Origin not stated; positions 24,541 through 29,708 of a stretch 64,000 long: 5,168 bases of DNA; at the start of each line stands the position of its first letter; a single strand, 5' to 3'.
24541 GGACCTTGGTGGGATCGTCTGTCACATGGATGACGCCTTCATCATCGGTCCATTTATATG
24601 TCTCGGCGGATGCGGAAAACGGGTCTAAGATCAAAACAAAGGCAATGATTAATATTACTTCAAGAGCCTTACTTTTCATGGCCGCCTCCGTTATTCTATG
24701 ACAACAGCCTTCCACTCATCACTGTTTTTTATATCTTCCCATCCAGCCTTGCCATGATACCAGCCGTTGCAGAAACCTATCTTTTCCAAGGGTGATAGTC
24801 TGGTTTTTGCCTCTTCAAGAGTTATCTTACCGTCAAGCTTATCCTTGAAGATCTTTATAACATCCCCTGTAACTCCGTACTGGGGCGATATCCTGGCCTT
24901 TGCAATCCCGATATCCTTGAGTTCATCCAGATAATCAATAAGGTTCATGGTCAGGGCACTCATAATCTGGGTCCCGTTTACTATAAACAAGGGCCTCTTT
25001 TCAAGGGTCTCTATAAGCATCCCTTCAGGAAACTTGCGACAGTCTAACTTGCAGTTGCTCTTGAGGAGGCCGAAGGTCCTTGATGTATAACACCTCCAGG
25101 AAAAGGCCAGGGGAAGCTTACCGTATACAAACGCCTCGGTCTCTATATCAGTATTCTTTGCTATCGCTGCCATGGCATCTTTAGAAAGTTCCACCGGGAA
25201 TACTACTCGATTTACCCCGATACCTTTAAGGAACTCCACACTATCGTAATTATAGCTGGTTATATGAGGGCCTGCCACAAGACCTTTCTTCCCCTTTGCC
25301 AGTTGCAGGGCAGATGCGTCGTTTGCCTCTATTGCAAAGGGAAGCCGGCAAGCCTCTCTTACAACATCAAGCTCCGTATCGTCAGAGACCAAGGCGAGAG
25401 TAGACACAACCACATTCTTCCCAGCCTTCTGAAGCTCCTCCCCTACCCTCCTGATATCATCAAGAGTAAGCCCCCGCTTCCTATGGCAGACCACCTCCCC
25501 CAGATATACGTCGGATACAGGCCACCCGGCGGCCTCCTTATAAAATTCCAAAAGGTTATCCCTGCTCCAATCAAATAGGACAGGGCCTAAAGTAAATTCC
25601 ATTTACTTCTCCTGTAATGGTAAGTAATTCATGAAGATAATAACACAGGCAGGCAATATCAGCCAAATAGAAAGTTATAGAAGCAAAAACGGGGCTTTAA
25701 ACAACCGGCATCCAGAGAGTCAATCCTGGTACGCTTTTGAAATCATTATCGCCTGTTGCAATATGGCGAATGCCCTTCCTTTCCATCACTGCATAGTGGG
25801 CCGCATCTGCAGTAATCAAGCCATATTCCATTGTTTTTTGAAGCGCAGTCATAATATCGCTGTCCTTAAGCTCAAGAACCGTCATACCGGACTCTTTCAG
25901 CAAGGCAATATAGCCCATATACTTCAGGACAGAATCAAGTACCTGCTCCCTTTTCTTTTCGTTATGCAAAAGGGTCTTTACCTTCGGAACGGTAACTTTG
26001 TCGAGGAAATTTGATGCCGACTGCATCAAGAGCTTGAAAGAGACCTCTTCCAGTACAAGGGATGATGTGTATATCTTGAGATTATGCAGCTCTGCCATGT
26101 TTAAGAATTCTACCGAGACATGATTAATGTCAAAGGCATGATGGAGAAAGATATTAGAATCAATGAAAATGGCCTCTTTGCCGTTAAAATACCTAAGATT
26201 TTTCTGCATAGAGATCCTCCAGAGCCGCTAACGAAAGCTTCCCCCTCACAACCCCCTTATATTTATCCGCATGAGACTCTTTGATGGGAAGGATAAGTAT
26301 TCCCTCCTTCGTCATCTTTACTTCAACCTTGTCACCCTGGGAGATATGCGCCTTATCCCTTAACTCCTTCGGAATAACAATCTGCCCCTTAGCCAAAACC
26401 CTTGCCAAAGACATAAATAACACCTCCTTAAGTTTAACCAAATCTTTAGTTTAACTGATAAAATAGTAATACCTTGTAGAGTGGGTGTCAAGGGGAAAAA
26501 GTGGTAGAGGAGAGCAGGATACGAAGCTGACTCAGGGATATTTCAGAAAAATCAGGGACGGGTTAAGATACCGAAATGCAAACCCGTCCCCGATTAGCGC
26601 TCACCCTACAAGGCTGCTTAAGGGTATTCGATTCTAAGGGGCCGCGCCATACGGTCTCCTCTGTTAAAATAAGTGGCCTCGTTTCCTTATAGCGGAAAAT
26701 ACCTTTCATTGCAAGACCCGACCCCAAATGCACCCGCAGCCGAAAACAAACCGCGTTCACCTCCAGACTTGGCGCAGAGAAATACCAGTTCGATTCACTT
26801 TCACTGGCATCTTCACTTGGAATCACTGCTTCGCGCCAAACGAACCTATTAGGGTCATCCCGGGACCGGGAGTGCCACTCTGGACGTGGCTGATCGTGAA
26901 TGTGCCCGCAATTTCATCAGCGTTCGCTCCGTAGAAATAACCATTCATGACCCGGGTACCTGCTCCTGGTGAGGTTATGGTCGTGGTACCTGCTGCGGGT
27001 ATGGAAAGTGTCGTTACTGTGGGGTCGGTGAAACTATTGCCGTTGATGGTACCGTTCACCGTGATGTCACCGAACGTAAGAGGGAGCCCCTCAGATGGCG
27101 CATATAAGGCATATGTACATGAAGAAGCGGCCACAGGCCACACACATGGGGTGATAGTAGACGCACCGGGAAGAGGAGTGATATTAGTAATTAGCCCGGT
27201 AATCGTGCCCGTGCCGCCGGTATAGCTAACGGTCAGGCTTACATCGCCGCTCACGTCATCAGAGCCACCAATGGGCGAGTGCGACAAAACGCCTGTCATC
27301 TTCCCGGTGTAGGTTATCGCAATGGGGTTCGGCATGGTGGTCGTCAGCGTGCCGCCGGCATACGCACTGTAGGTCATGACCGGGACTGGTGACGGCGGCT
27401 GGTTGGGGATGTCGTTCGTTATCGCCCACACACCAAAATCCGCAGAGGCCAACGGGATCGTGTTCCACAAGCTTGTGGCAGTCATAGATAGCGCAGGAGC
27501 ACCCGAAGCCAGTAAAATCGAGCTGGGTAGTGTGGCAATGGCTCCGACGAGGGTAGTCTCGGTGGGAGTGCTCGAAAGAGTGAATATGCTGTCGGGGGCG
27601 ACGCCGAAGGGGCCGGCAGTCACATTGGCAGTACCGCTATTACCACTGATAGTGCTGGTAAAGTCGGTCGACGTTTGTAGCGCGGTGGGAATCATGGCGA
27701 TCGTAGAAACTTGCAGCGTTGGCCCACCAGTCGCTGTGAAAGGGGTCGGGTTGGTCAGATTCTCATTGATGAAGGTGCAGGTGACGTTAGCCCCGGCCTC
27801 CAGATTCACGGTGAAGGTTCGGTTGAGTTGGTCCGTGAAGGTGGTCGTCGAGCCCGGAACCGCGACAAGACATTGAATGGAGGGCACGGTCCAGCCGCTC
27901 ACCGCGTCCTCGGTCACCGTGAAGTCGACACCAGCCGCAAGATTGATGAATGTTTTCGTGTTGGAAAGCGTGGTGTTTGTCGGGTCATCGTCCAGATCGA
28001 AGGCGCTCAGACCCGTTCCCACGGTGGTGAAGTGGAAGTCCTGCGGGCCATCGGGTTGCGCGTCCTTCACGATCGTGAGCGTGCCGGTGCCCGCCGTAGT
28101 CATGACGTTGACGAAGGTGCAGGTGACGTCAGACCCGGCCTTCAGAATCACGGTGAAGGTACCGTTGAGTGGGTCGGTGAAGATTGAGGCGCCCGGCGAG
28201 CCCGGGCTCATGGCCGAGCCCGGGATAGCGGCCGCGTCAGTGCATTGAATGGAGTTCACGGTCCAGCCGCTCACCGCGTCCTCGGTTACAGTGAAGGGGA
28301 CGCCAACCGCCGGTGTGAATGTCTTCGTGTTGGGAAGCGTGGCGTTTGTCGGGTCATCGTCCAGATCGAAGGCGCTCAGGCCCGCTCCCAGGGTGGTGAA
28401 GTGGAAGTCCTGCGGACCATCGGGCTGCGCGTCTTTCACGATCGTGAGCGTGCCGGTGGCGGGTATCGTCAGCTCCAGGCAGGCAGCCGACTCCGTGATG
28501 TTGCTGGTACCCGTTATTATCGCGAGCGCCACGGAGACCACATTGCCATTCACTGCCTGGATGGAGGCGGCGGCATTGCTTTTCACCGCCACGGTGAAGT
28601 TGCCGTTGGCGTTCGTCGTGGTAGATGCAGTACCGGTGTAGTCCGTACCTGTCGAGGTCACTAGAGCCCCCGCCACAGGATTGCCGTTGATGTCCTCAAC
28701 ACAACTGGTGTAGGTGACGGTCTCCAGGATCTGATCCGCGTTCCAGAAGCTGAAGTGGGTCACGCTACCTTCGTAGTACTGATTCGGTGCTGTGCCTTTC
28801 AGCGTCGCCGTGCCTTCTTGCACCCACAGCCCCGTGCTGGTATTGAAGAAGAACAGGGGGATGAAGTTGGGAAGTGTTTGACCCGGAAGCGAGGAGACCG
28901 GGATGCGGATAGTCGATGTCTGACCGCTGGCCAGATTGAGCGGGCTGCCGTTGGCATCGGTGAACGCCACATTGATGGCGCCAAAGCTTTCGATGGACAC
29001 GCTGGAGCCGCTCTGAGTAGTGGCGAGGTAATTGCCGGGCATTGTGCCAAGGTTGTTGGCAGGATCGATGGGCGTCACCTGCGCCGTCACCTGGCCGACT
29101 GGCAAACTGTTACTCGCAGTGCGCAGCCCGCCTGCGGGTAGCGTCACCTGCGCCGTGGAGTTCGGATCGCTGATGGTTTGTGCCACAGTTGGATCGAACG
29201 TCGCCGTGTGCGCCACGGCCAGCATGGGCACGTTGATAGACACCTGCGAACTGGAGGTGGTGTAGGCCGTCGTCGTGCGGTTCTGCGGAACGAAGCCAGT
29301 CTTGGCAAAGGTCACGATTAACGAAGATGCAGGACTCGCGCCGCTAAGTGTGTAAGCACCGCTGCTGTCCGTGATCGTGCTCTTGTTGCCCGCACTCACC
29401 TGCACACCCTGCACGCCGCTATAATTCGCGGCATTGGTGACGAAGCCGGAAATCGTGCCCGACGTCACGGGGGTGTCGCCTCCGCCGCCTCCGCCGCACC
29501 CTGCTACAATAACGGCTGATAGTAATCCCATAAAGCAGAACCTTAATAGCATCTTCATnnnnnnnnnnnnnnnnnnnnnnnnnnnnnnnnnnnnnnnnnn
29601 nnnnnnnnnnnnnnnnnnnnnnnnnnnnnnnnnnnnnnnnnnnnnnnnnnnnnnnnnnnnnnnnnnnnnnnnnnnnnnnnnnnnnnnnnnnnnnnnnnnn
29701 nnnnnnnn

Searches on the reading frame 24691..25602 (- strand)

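Call 84: search_protein_families(library=pfam, proteins=[window:24691-25602:-], max_evalue=0.001)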
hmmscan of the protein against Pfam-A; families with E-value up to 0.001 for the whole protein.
window:24691-25602:- (303 aa): 1 family
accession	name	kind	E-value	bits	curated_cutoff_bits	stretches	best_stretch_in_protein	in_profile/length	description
PF01136.24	Peptidase_U32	-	1.1e-25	90.8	22.4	1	95-286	23-231/233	Peptidase family U32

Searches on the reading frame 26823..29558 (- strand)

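Call 39: search_protein_families(library=pfam, proteins=[window:26823-29558:-], max_evalue=0.00001)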
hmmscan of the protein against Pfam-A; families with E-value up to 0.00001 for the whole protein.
window:26823-29558:- (911 aa): 4 families
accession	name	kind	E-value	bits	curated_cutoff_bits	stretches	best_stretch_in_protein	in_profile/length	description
PF24514.1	SpaA_4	-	1.8e-21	77.4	27.3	2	494-599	1-106/107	Prealbumin-like fold domain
PF13620.12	CarboxypepD_reg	-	8.8e-11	42.4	32.3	1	35-106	1-77/82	Carboxypeptidase regulatory-like domain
PF01298.24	TbpB_B_D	-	5.3e-08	33.9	26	1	831-911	64-126/126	C-lobe and N-lobe beta barrels of Tf-binding protein B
PF13715.12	CarbopepD_reg_2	-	9.2e-07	29.3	32.2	0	36-109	1-75/88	CarboxypepD_reg-like domain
